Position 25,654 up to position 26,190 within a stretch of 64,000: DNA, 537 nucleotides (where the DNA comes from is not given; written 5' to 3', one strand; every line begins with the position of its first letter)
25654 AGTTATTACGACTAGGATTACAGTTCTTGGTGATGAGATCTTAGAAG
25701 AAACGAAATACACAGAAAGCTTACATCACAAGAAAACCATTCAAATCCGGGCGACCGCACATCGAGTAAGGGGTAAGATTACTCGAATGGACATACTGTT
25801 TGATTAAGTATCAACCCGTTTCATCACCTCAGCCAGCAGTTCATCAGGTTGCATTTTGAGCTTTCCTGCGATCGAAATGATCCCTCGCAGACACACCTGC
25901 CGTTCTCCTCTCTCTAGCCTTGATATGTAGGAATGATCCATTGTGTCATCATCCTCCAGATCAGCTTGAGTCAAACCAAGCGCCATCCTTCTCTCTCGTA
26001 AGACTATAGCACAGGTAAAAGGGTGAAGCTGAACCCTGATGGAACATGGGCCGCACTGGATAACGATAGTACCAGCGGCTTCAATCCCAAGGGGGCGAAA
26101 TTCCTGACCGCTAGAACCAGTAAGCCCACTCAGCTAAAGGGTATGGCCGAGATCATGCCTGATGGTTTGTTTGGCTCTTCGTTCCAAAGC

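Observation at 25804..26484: Short XRE-type HTH gene convergent on and overlapping the 423-aa gene by 4 nt, and divergent from a 153-aa unknown ORF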

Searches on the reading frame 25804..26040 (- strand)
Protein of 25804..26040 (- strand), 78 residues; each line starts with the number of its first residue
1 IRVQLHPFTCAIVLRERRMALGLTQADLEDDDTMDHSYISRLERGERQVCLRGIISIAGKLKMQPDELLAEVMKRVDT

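Call 7: search_protein_families(library=pfam, proteins=[window:25804-26040:-], max_evalue=1)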
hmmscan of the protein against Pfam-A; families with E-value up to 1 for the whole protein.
window:25804-26040:- (78 aa): 6 families
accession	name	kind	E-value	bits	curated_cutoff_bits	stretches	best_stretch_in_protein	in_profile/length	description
PF13560.12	HTH_31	-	1.1e-07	32.5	27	1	13-56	5-49/64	Helix-turn-helix domain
PF01381.28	HTH_3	-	1.3e-07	32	23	1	14-67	1-54/55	Helix-turn-helix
PF13413.12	HTH_25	-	0.0026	18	24.6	1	14-46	2-34/62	Helix-turn-helix domain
PF00157.23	Pou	-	0.0075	16.6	27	1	11-29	10-28/72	Pou domain - N-terminal to homeobox domain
PF18285.6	LuxT_C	-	0.067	14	25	1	22-63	8-47/87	Tetracycline repressor LuxT C-terminal domain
PF12844.13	HTH_19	-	0.1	13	30.2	1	14-69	4-59/64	Helix-turn-helix domain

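Call 9: search_protein_families(library=padloc, proteins=[window:25804-26040:-], max_evalue=1)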
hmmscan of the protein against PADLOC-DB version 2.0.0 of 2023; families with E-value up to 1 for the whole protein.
window:25804-26040:- (78 aa): 12 families
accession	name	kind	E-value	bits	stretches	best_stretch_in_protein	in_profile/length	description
PDLC03664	Control_protein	-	2.6e-09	35.4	1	14-69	18-73/74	control protein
PDLC03665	Control_protein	-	1.5e-07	29.6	1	17-70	17-70/77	control protein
PDLC02926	HTH_VI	-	5.4e-07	27.8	1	13-68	5-60/92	-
PDLC04142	capH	-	1.4e-06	27.3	1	14-72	11-69/103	capH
PDLC03668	Control_protein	-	1.5e-05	23.4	1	11-58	10-57/79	control protein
PDLC03666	Control_protein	-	8.2e-05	21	1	21-68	18-65/77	control protein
PDLC03954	RmrA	-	0.00014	18.9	1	13-71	14-72/380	-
PDLC03953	RmrA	-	0.00019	18.8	1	14-62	10-58/373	-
PDLC03671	Control_protein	-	0.0011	17.2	1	15-69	20-74/84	control protein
PDLC03951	RmrA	-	0.0068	13.4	1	13-74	12-73/400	-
PDLC03952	RmrA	-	0.012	12.5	1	14-65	27-77/395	-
PDLC03536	REase_II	-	0.051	11.2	1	18-68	19-69/237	Type II restriction enzyme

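Call 10: search_protein_families(library=ncbifam, proteins=[window:25804-26040:-], max_evalue=1)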
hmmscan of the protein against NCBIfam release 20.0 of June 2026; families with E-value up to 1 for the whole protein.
window:25804-26040:- (78 aa): 8 families
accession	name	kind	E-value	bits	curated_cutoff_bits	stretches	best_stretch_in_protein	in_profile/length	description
TIGR03070.1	couple_hipB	subfamily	3e-06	27.1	71.65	1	11-58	4-51/58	type II toxin-antitoxin system Y4mF family antitoxin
NF041951.1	phage_RstR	subfamily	4.9e-05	23.6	80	1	14-75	7-68/108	RstR family transcriptional repressor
NF047948.1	male_kill_WMK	equivalog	0.00081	18.9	300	1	14-71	167-224/300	WO male-killing family protein Wmk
NF006015.0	PRK08154.1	subfamily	0.0011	18.1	204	1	14-73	35-94/314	anaerobic benzoate catabolism transcriptional regulator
NF007257.0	PRK09706.1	subfamily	0.0037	17.1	101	1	13-66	9-62/135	transcriptional repressor DicA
NF041677.1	trans_regClgR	equivalog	0.0062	16.6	170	1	13-76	12-75/113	transcriptional regulator ClgR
NF010465.0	PRK13890.1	equivalog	0.084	13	96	1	22-69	18-64/121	conjugal transfer protein TrbA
TIGR00270.2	TIGR00270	equivalog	0.12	12.2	110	1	13-46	79-112/159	multiprotein bridging factor aMBF1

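Call 11: search_protein_families(library=phrogs, proteins=[window:25804-26040:-], max_evalue=1)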
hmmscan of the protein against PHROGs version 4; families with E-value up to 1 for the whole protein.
window:25804-26040:- (78 aa): 17 families
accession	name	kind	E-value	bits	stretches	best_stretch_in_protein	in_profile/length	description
phrog_3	-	transcription regulation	1.8e-06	29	1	13-72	92-151/430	transcriptional repressor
phrog_1373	-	transcription regulation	2.5e-05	25.3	1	13-71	67-125/166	transcriptional regulator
phrog_7241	-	transcription regulation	4.6e-05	24.5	1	14-69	66-121/122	transcriptional regulator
phrog_5823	-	transcription regulation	0.00025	21.3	1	14-72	11-70/404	transcriptional regulator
phrog_8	-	transcription regulation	0.0011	19.5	1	15-71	165-218/346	transcriptional regulator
phrog_27318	-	unknown function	0.002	18.5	1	14-70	9-64/289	-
phrog_4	-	transcription regulation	0.0024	17.9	1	14-70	141-193/400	transcriptional repressor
phrog_4836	-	transcription regulation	0.0028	18.3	1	11-73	77-139/194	CII-like regulator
phrog_4031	-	unknown function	0.0051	16.3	1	6-77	515-586/626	-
phrog_6831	-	transcription regulation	0.0059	17.6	1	21-48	17-44/68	transcriptional regulator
phrog_2967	-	transcription regulation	0.0081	16.7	1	13-74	14-75/225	transcriptional regulator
phrog_9908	-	DNA, RNA and nucleotide metabolism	0.014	15.6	1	13-64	17-68/282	DNA binding protein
phrog_955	-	DNA, RNA and nucleotide metabolism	0.02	15.6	1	13-74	28-88/142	HTH DNA binding protein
phrog_4739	-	unknown function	0.098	13.2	1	12-74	70-132/167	-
phrog_14076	-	transcription regulation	0.1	14.2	1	13-50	17-57/86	transcriptional regulator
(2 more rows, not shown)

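Call 13: find_homologous_proteins(query=window:25804-26040:-)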
Query window:25804-26040:- (78 aa): 10 proteins with E <= 0.001 among 15 candidates.
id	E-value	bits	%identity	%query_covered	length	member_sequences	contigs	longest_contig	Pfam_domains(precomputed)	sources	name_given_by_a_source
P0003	2.2e-31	124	81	95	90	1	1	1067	PF01381.29,PF13560.13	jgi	jgi:transcriptional regulator with XRE-family HTH domain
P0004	3.8e-30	120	100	77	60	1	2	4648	-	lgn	-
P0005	1.1e-29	119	82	87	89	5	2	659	PF01381.29,PF13560.13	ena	-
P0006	4.7e-29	117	80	90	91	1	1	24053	PF01381.29,PF13560.13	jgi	jgi:transcriptional regulator with XRE-family HTH domain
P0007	1.4e-25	106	75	88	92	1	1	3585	PF01381.29,PF13560.13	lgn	-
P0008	7.7e-22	94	65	95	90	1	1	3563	PF01381.29,PF13560.13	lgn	-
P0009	8.4e-22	94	68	85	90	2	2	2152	PF01381.29,PF13560.13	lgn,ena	-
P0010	1.1e-21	93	68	85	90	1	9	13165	-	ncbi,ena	-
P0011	1.2e-20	90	63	87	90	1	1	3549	PF13560.13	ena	-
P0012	1.4e-20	90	66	90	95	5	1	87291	PF12844.14,PF01381.29,PF13560.13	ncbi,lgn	-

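Call 17: find_encoding_contigs(protein=P0006, flank=8000)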
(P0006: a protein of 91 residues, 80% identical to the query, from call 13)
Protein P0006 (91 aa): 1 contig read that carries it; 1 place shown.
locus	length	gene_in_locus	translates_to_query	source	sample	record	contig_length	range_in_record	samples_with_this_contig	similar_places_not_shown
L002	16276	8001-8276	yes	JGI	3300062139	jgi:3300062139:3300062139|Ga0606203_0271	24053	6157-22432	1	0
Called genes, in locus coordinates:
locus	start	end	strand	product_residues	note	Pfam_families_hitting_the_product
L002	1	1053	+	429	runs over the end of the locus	PF25917:BSH_RND (weak), PF25973:BSH_CzcB, PF25893:HH_CzcB (weak), PF25954:Beta-barrel_RND_2, PF25967:RND-MFP_C (weak), PF25975:CzcB_C, PF25989:YknX_C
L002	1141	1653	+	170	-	PF13673:Acetyltransf_10 (faint), PF00583:Acetyltransf_1, PF13508:Acetyltransf_7, PF08445:FR47 (faint)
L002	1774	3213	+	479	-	-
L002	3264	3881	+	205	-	PF02581:TMP-TENI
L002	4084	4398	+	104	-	-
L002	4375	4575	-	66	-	-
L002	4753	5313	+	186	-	PF04002:RadC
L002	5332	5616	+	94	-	-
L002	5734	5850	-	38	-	-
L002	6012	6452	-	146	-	-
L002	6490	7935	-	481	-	-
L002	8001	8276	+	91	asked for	PF13560:HTH_31 (weak), PF01381:HTH_3 (weak)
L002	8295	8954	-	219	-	-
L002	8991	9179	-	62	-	-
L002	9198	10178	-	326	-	PF12760:Zn_ribbon_IS1595, PF12762:DDE_Tnp_IS1595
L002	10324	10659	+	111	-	-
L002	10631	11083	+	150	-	-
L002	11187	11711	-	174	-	PF18962:Por_Secre_tail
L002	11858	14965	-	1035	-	-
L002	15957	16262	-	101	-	PF16542:PNKP_ligase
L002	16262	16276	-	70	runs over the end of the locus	-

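Call 35: search_protein_families(library=pfam, proteins=[L002:6490-7935:-, L002:8295-8954:-], max_evalue=0.1)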
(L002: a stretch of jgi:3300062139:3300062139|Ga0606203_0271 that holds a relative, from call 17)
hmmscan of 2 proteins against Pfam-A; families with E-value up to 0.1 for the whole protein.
L002:6490-7935:- (481 aa): 1 family
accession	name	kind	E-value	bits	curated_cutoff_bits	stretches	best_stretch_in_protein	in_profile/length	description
PF14922.11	FWWh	-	0.00088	19.6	25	1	274-330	83-140/150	Protein of unknown function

L002:8295-8954:- (219 aa): 1 family
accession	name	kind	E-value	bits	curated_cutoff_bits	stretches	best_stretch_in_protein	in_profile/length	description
PF06216.16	RTBV_P46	-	0.035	13.5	25.6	1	9-139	67-182/389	Rice tungro bacilliform virus P46 protein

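Call 57: find_encoding_contigs(protein=P0012, flank=5000, max_places=2)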
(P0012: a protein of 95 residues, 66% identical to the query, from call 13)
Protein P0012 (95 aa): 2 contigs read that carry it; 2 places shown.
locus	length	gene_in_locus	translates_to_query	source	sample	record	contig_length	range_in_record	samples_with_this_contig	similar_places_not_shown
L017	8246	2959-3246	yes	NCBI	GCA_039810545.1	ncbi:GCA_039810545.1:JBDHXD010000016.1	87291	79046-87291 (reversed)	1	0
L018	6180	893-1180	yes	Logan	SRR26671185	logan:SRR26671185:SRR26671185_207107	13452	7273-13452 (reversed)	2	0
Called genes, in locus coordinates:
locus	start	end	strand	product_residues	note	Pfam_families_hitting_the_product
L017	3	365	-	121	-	?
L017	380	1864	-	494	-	-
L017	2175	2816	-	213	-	-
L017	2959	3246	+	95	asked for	PF13560:HTH_31 (weak), PF12844:HTH_19, PF01381:HTH_3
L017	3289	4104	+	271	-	PF18731:HEPN_Swt1 (weak)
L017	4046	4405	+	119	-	-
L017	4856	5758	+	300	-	PF01381:HTH_3, PF12844:HTH_19 (weak), PF13560:HTH_31 (weak), PF13599:Pentapeptide_4, PF00805:Pentapeptide (weak), PF13576:Pentapeptide_3 (weak), PF23894:LD_SV2, PF13599:Pentapeptide_4 (weak)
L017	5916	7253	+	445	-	PF07494:Reg_prop (faint), PF08450:SGL (faint)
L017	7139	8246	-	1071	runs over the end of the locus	PF02811:PHP, PF07733:DNA_pol3_alpha, PF17657:DNA_pol3_finger, PF14579:HHH_6, PF01336:tRNA_anti-codon (faint)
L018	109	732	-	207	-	-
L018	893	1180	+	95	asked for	PF13560:HTH_31 (weak), PF12844:HTH_19, PF01381:HTH_3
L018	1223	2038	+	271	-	PF18731:HEPN_Swt1 (weak)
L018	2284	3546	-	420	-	-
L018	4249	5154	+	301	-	PF01381:HTH_3, PF12844:HTH_19 (faint), PF13560:HTH_31, PF13599:Pentapeptide_4, PF13576:Pentapeptide_3 (weak), PF00805:Pentapeptide (weak), PF23894:LD_SV2 (weak), PF13599:Pentapeptide_4 (weak)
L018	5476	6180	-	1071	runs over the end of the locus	PF02811:PHP, PF07733:DNA_pol3_alpha, PF17657:DNA_pol3_finger, PF14579:HHH_6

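Call 58: find_encoding_contigs(protein=P0007, flank=4000, max_places=2)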
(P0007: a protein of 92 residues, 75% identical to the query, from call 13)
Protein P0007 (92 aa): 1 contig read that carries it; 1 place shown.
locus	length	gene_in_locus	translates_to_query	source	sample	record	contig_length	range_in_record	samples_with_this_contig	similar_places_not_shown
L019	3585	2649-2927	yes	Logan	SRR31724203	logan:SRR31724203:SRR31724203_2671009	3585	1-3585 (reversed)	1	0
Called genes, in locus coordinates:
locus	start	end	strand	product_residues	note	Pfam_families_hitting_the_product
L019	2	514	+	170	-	?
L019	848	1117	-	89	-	-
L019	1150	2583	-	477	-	-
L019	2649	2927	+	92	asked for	PF13560:HTH_31 (faint), PF01381:HTH_3 (weak)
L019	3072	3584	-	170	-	?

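Call 59: find_encoding_contigs(protein=P0008, flank=4000, max_places=2)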
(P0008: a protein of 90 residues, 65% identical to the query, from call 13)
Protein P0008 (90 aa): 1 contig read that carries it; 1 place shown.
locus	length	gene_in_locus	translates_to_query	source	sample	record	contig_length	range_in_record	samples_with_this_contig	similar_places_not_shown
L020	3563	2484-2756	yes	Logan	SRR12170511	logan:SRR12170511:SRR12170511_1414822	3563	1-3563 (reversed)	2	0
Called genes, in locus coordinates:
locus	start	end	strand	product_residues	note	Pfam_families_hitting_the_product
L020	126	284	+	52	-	-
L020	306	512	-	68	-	-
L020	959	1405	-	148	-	-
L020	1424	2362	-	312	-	-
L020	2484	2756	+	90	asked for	PF13560:HTH_31 (weak), PF01381:HTH_3 (weak)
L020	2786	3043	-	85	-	-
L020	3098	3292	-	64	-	-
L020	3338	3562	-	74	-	?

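Call 65: search_solved_structures(query=A6, max_evalue=0.001, show_alignments=2)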
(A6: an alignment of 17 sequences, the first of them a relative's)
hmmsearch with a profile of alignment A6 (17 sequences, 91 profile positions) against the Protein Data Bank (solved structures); distinct sequences matched with E-value up to 0.001: 29.
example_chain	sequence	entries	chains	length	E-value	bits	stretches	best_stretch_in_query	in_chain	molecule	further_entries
1y7y_A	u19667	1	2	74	2.7e-12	49.7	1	20-81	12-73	C.AhdI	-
4i6t_A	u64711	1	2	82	1.5e-08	37.7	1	23-77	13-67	Regulatory protein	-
4fn3_A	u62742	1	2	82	2.1e-08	37.2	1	23-77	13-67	Regulatory protein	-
3clc_A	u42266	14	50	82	2.1e-08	37.2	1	23-77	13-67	Regulatory protein | R-M CONTROLLER PROTEIN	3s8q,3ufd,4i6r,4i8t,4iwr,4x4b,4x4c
3g5g_A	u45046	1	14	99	2.8e-08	36.8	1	23-76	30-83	Regulatory protein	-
3fya_A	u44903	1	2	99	8.1e-08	35.3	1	23-76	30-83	Regulatory protein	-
4f8d_A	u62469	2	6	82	1e-07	35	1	23-76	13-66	Regulatory protein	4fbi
4i6u_A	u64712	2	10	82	1.6e-07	34.4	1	23-77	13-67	Regulatory protein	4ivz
2b5a_A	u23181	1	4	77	2.8e-07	33.6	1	21-77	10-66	C.BclI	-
6rnz_A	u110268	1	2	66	1.2e-06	31.6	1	26-84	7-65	HTH-type transcriptional regulator DdrOC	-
4ia8_A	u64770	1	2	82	1.2e-06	31.6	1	23-77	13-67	Regulatory protein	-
3vk0_A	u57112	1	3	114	2.8e-06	30.4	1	6-89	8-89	Transcriptional regulator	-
6rmq_A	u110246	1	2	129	4.7e-06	29.7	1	26-84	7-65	HTH-type transcriptional regulator DdrOC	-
6rnx_A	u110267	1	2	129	5.1e-06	29.5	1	26-84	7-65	HTH-type transcriptional regulator DdrOC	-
9sf2_A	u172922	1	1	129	6.2e-06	29.3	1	25-73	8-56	Transcriptional regulator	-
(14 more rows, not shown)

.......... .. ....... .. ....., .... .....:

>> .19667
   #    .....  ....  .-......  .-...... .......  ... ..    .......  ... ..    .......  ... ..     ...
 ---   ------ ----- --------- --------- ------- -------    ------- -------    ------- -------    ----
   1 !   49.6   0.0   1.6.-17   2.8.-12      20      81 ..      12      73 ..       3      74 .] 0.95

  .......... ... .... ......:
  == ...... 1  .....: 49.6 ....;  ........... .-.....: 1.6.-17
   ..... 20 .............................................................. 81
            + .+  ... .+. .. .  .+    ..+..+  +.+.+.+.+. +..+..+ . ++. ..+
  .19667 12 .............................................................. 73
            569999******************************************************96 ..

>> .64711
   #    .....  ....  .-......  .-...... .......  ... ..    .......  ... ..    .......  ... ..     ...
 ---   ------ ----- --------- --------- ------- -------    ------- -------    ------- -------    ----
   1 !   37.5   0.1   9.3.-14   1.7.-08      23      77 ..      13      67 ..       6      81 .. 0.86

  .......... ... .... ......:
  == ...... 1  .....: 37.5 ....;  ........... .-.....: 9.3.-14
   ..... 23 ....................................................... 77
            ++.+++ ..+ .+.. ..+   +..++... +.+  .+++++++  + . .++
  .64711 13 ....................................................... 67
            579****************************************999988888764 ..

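Call 69: predict_structure(alignment_id=A7)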
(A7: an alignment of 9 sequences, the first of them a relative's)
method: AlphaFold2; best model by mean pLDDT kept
length: 90 residues; sequences in the alignment: 9
mean_pLDDT: 78.9   pTM: 0.73
mean pLDDT of the five models: 78.9, 69.3, 67.2, 65.7, 54.0
residues with pLDDT >= 90: 10; 70-90: 60; 50-70: 18; < 50: 2
segments of 3 or more residues with pLDDT < 50: none
pLDDT, mean of each block of 10 residues (from residue 1): 56 78 88 85 65 79 80 90 89
secondary structure, 60 per line:
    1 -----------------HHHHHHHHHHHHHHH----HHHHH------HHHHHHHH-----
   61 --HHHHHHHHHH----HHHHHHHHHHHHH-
elements in order: H18-32 H37-41 H48-55 H63-72 H77-89
